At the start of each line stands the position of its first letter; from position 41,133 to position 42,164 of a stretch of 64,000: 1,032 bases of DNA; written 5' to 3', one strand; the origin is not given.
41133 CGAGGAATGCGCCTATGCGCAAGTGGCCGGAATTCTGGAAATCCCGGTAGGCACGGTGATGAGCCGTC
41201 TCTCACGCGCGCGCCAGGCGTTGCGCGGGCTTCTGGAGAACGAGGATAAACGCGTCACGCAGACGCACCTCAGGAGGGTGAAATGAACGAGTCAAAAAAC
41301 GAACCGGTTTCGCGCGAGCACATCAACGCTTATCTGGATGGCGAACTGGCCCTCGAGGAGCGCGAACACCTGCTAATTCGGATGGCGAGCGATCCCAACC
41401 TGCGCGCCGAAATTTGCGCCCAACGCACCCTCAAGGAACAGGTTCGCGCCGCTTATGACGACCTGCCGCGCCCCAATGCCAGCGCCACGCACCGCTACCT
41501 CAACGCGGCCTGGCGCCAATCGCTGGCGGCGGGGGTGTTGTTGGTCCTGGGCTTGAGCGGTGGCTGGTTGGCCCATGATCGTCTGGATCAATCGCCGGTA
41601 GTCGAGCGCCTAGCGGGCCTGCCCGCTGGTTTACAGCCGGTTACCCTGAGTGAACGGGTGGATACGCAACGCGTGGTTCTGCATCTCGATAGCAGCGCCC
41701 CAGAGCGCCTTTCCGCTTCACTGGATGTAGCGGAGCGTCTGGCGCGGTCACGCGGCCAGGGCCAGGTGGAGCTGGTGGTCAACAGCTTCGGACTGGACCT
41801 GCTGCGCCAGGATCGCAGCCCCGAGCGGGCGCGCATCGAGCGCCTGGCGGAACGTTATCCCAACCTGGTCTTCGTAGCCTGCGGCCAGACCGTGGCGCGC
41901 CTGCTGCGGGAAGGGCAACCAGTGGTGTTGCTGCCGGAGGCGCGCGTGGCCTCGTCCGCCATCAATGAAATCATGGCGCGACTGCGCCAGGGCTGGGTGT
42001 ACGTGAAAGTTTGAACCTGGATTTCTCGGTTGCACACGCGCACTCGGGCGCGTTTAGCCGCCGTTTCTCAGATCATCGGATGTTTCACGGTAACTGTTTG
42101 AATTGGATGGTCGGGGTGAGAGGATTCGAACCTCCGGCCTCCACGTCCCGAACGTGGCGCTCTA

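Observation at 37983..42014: ECF sigma / anti-sigma pair whose periplasmic sensor domain is a paralogue of two adjacent secreted DsrE-like proteins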

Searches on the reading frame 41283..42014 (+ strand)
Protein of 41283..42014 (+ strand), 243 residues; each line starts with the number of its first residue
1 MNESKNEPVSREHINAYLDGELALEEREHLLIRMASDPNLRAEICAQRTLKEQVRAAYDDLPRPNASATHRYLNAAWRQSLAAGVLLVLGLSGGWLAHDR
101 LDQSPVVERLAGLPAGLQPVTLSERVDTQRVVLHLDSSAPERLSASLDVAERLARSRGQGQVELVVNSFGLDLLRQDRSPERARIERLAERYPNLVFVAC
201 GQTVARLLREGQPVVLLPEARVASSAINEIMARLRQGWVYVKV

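Call 3: search_protein_families(library=pfam, proteins=[window:41283-42014:+], max_evalue=1)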
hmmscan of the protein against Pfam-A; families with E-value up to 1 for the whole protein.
window:41283-42014:+ (243 aa): 2 families
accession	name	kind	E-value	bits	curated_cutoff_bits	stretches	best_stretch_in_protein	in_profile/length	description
PF13490.11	zf-HC2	-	0.0041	17.6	22.2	1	11-28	5-22/35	Putative zinc-finger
PF09250.16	Prim-Pol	-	0.15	13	22.8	0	65-147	29-112/158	Bifunctional DNA primase/polymerase, N-terminal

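Call 4: search_protein_families(library=ncbifam, proteins=[window:41283-42014:+], max_evalue=1)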
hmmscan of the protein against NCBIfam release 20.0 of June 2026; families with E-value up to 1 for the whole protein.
window:41283-42014:+ (243 aa): 1 family
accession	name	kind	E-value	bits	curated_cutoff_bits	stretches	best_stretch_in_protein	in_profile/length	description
NF010501.0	PRK13920.1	subfamily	0.032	13.9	225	1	11-59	5-53/213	putative anti-sigmaE protein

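Call 8: find_homologous_proteins(query=window:41283-42014:+, max_evalue=0.001)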
Query window:41283-42014:+ (243 aa): 129 proteins with E <= 0.001 among 8000 candidates; the best 120 are listed.
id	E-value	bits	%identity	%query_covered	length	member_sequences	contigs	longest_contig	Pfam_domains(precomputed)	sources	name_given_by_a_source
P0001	4.1e-150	516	100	100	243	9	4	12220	-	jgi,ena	-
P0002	1.2e-134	465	89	100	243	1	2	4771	-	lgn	-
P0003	2.7e-132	457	88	100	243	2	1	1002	-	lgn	-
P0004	6.2e-131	453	88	100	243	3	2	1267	-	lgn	-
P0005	1.3e-130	452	87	100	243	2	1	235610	-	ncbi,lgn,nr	ncbi:MAG: hypothetical protein PHD37_04495 [Gallionellaceae bacterium]|nr:hypothetical protein [Gall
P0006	2.3e-129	448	87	100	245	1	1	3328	-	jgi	-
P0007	7.5e-128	443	86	100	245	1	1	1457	-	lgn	-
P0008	7.7e-126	436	87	98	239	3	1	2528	-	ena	-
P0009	7.7e-125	433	86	98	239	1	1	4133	-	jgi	jgi:intracellular sulfur oxidation DsrE/DsrF family protein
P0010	1.7e-121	422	82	98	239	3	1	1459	-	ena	-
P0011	3.4e-120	418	82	98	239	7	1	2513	-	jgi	-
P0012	4.3e-119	414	78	100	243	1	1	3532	-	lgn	-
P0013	2.0e-117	409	78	100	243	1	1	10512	-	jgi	-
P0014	2.3e-116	405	77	100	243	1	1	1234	-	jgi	jgi:intracellular sulfur oxidation DsrE/DsrF family protein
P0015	3.7e-101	356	72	98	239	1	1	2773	-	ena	-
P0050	1.0e-68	249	56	98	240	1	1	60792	-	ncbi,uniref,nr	ncbi:hypothetical protein EZJ19_09850 [Parasulfuritortus cantonensis]|uniref:Uncharacterized protein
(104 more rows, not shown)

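Call 16: find_related_loci(query=A2, collection=genome_contigs, flank=7000)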
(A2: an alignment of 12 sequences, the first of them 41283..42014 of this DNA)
Query A2 (243 aa) in genome_contigs; peptide patterns used: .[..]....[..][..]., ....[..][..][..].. (x = any residue, [..] = any of these).
474 stretches matched a pattern; 68 encode a relative of the query (tblastn E <= 1e-3); 66 distinct loci.
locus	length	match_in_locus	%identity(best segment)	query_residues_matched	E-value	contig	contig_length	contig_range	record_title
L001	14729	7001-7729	88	1-243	2e-138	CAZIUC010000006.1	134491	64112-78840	MAG TPA_asm: uncultured Thiobacillus sp. isolate binchicken_co284_146 genome assembly, contig: NODE_231_length_134491_co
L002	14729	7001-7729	87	1-243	1e-137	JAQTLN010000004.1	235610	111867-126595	MAG: Gallionellaceae bacterium isolate STA_18 NODE_99_length_235610_cov_49.646603_Sandtown_A, whole genome shotgun seque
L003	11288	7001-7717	56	6-243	1e-85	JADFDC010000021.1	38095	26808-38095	MAG: Thiobacillus sp. isolate QR_Bin.5 NODE_21_length_38095_cov_21.3445, whole genome shotgun sequence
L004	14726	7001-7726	57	1-243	3e-84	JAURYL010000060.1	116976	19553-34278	MAG: Pseudomonadota bacterium isolate E2_concoct.bin.75 E2_k141_70577, whole genome shotgun sequence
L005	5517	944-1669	52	1-243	3e-76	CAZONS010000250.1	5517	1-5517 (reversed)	MAG TPA_asm: uncultured Thiobacillus sp. isolate SRP093185_co1_61 genome assembly, contig: NODE_11224_length_5517_cov_26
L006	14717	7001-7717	54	6-243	3e-75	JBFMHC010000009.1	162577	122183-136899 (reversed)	MAG: Pseudomonadota bacterium isolate MAG313 MAG313_9, whole genome shotgun sequence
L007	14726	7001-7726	53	1-243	2e-73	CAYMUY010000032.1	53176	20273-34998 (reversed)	MAG TPA_asm: uncultured Thiobacillus sp. isolate binchicken_co284_52 genome assembly, contig: NODE_890_length_53176_cov_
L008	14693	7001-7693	55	12-243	5e-72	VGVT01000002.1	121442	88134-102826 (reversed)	MAG: Betaproteobacteria bacterium isolate K_DeepCast_150m_m1_387 K_DeepCast_150m_m1_387_Ga0194126_10000113, whole genome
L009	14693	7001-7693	55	12-243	1e-72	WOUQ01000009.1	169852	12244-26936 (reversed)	MAG: bacterium isolate X2_MaxBin.002 scaffold_88, whole genome shotgun sequence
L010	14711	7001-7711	55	6-243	5e-71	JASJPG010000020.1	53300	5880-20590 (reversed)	MAG: Hydrogenophilaceae bacterium isolate MAG_145 NODE_357_length_53300_cov_16.008264, whole genome shotgun sequence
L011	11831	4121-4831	51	6-243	4e-71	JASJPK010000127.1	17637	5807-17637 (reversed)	MAG: Hydrogenophilaceae bacterium isolate MAG_146 NODE_1617_length_17637_cov_19.497042, whole genome shotgun sequence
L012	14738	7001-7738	52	1-243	3e-71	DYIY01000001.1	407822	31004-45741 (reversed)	MAG TPA_asm: Thiobacillus denitrificans isolate FI88_66_23 Afr_mines_FI88_9_length_407822_cov_9_417540, whole genome sho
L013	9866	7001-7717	59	6-242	4e-71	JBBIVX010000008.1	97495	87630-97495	MAG: Hydrogenophilales bacterium isolate STF170223_bin_87 NODE_8_length_97495_cov_16.1345, whole genome shotgun sequence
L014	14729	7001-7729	52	1-243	2e-70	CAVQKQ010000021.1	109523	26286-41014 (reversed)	MAG: uncultured proteobacterium isolate MFD02416.bin.1.398 genome assembly, contig: contig_438, whole genome shotgun seq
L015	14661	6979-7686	56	10-243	1e-69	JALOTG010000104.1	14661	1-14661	MAG: Thiobacillaceae bacterium isolate Prado227 scaffold_8236, whole genome shotgun sequence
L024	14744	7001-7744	50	1-243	6e-62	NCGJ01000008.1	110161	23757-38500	MAG: Hydrogenophilales bacterium 28-61-23 04302015_28_scaffold_70, whole genome shotgun sequence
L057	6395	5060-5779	36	9-243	3e-34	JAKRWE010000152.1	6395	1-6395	MAG: Chromatiales bacterium isolate Adamantis Mar_7 scaffold152_size6395_pilon, whole genome shotgun sequence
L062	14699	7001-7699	37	1-243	2e-43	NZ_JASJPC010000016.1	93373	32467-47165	MAG: Sulfuritalea sp. isolate MAG_121 NODE_152_length_93373_cov_291.210967, whole genome shotgun sequence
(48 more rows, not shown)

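Call 23: search_solved_structures(query=A1, max_evalue=10, show_alignments=2)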
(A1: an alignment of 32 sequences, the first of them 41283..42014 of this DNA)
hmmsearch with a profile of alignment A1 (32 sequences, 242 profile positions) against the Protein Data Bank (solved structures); distinct sequences matched with E-value up to 10: 20.
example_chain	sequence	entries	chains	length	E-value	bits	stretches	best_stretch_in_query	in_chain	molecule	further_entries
1l1s_A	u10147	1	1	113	1e-14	58.1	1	127-241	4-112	hypothetical protein MTH1491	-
2pd2_A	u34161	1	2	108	7.5e-07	32.3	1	136-240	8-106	Hypothetical protein ST0148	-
8uja_A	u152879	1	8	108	6.2e-05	26.1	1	136-240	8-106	T33-fn10: engineered DrsE like sulfur reductase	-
9uan_B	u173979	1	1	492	0.05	16.5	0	125-186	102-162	miniGq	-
1p4x_A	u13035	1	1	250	0.085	15.8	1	102-156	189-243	staphylococcal accessory regulator A homologue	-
3mtu_E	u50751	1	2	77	0.15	15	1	8-64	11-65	Capsid assembly scaffolding protein,Tropomyosin alpha-1 chain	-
3jso_A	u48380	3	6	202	0.16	14.9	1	201-219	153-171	LexA repressor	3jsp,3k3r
8trg_I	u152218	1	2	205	0.17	14.8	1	201-219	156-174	LexA repressor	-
8z6g_A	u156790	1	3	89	0.39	13.6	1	2-44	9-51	Anti sigma-E RseA, N-terminal domain protein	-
6in7_A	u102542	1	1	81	0.5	13.3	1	3-44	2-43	Sigma factor AlgU negative regulatory protein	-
1jhh_A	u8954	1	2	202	0.51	13.2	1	201-219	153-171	LEXA REPRESSOR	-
1jhf_A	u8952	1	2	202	0.51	13.2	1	201-219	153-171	LEXA REPRESSOR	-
7b5g_A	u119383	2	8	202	0.51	13.2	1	201-219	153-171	LexA repressor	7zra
7ocj_A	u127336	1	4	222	0.63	12.9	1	201-219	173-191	LexA repressor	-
8gms_A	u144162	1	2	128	0.72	12.8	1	201-219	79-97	LexA repressor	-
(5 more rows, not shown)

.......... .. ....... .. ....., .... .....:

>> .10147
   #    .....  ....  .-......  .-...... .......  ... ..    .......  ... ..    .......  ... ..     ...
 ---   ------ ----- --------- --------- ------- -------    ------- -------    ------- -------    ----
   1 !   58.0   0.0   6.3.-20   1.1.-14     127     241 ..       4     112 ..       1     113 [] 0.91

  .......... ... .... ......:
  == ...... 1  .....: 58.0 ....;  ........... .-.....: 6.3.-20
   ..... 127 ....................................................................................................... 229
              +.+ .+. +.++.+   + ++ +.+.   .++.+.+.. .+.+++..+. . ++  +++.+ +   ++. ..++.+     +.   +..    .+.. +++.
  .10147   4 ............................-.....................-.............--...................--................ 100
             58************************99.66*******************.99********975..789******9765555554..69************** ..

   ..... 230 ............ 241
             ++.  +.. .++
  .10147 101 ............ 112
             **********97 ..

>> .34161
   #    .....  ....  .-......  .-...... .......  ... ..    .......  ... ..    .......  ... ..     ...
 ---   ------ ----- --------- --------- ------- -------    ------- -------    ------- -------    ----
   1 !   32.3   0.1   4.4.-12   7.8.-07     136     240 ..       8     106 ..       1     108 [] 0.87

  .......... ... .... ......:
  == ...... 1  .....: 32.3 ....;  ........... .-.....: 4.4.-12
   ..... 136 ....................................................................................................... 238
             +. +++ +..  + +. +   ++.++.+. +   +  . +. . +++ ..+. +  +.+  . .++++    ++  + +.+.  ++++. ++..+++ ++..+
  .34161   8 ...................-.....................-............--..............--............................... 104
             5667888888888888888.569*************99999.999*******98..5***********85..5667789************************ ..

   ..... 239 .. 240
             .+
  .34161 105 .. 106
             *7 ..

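Call 32: predict_structure(alignment_id=A1)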
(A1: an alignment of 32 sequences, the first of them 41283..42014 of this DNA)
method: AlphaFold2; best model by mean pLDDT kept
length: 243 residues; sequences in the alignment: 32
mean_pLDDT: 87.5   pTM: 0.58
mean pLDDT of the five models: 87.5, 85.8, 84.6, 83.8, 83.4
residues with pLDDT >= 90: 165; 70-90: 42; 50-70: 26; < 50: 10
segments of 3 or more residues with pLDDT < 50: 1-3, 66-72
pLDDT, mean of each block of 10 residues (from residue 1): 66 96 96 95 96 83 50 66 90 74 58 81 87 96 96 92 97 97 98 98 97 98 97 95 94
secondary structure, 60 per line:
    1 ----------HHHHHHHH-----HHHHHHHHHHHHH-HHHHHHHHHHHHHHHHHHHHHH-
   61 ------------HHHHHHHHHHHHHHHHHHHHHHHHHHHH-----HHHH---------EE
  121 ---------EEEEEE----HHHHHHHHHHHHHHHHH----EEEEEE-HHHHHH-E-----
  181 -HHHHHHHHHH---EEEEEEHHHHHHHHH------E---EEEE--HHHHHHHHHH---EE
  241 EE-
elements in order: H11-18 H24-36 H38-59 H73-100 H106-109 E130-135 H140-156 E161-166 H168-173 H182-191 E195-200 H201-209 E220-223 H226-235 E239-242

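Call 36: fold_search(model_id=the predicted structure, library=pdb)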
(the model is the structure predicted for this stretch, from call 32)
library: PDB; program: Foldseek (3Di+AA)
matches with E <= 10: 1234; with E <= 0.001: 5
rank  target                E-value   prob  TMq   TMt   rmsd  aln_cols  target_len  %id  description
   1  1l1s                  3.2e-08  1.00  0.42  0.88   1.9       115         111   28  Structure of Protein of Unknown Function MTH1491 from Methanobacterium thermoautotrophicum (released 2002-05-29)
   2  2pd2_A                2.0e-07  1.00  0.38  0.80   2.5       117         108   21  Crystal structure of (ST0148) conserved hypothetical from Sulfolobus Tokodaii Strain7 (released 2007-10-02)
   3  8uja_A                6.5e-07  1.00  0.38  0.80   2.5       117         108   22  T33-fn10 - Designed Tetrahedral Protein Cage Using Fragment-based Hydrogen Bond Networks (released 2024-03-06)
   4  1jx7_A                4.4e-04  1.00  0.35  0.67   3.4       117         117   15  Crystal structure of ychN protein from E.coli (released 2002-09-07)
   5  3pnx_A                5.7e-04  1.00  0.34  0.50   7.6       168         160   16  Crystal structure of a putative sulfurtransferase dsrE (Swol_2425) from Syntrophomonas wolfei str. Goettingen at 1.92  (released 2010-12-15)
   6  3pnx_B                6.3e-03  1.00  0.34  0.51   7.6       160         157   16  Crystal structure of a putative sulfurtransferase dsrE (Swol_2425) from Syntrophomonas wolfei str. Goettingen at 1.92  (released 2010-12-15)
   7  8pv6_Cd               3.0e-02  0.21  0.19  0.11  18.8       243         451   14  Chaetomium thermophilum pre-60S State 3 - post-5S rotation with Rix1 complex with Foot - composite structure (released 2023-11-15)
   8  6yv7_A                3.7e-02  0.41  0.20  0.15  12.4       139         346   16  Mannosyltransferase PcManGT from Pyrobaculum calidifontis (released 2020-07-22)
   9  8y0w_Lz               4.2e-02  0.21  0.17  0.19  14.7       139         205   11  dormant ribosome with eIF5A, eEF2 and SERBP1 (released 2024-02-07)
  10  8rl2_CB               4.5e-02  0.20  0.19  0.12  19.9       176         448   15  Human pre-60S - State 5 (released 2025-01-15)
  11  3t6o_B                5.1e-02  0.30  0.22  0.34   9.3       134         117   10  The Structure of an Anti-sigma-factor antagonist (STAS) domain protein from Planctomyces limnophilus. (released 2011-09-07)
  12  1kz6_E                6.2e-02  0.10  0.13  0.19  11.6       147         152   14  Mutant enzyme W63Y/L119F Lumazine Synthase from S.pombe (released 2002-07-24)
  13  8oy4_A                7.1e-02  0.21  0.20  0.13  10.9       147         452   12  Time-resolved SFX structure of the class II photolyase complexed with a thymine dimer (300 ps pump-probe delay) (released 2023-11-22)
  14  4wac                  8.0e-02  0.30  0.20  0.11  14.0       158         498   11  Crystal Structure of TarM (released 2015-02-25)
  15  9qiw_CB               8.6e-02  0.18  0.22  0.14  21.4       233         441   14  Human pre-60S - State 3 (released 2025-04-30)
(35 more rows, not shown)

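Call 44: search_protein_families(library=pfam, alignment_id=A1, max_evalue=0.01)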
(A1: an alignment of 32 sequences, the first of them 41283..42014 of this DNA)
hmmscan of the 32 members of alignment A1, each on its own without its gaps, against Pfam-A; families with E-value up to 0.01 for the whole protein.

A. member 1, window:41283-42014:+ (243 aa): 1 family
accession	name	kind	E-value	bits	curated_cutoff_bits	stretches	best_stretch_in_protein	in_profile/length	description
PF13490.11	zf-HC2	-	0.0041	17.6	22.2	1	11-28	5-22/35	Putative zinc-finger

B. families by the number of members that match (of 32 scanned): 3 families
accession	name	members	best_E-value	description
PF13490.11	zf-HC2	15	7.3e-05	Putative zinc-finger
PF02733.22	Dak1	1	0.0048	Dak1 domain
PF02635.20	DsrE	1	0.008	DsrE/DsrF-like family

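Call 51: search_protein_representatives(alignment_id=A1)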
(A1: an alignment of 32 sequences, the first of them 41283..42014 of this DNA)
Query: 32 sequences, 242 profile positions. Proteins with E-value up to 0.001 (for the whole library): 3000; up to 1e-10: 935; up to 1e-30: 510. The best 150 are listed.
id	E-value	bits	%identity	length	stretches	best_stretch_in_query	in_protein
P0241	9.7e-99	346.3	-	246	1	4-242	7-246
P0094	4.8e-90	317.9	-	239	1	3-242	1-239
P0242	1.6e-79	283.4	-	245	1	4-242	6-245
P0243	1.3e-78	280.4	-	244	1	3-242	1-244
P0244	2.2e-74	266.6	-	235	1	4-242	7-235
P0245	4.9e-72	258.9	-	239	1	3-242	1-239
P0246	1.3e-71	257.6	-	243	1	2-241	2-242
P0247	2.3e-71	256.7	-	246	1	3-241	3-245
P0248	3.2e-71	256.2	-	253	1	4-242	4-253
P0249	4.4e-71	255.8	-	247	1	4-241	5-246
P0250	4.7e-71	255.7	-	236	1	4-242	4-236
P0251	1.4e-70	254.1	-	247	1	6-241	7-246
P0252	1.0e-69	251.3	-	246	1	3-242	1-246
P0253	1.1e-69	251.2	-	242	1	3-242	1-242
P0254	2.0e-69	250.4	-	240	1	2-242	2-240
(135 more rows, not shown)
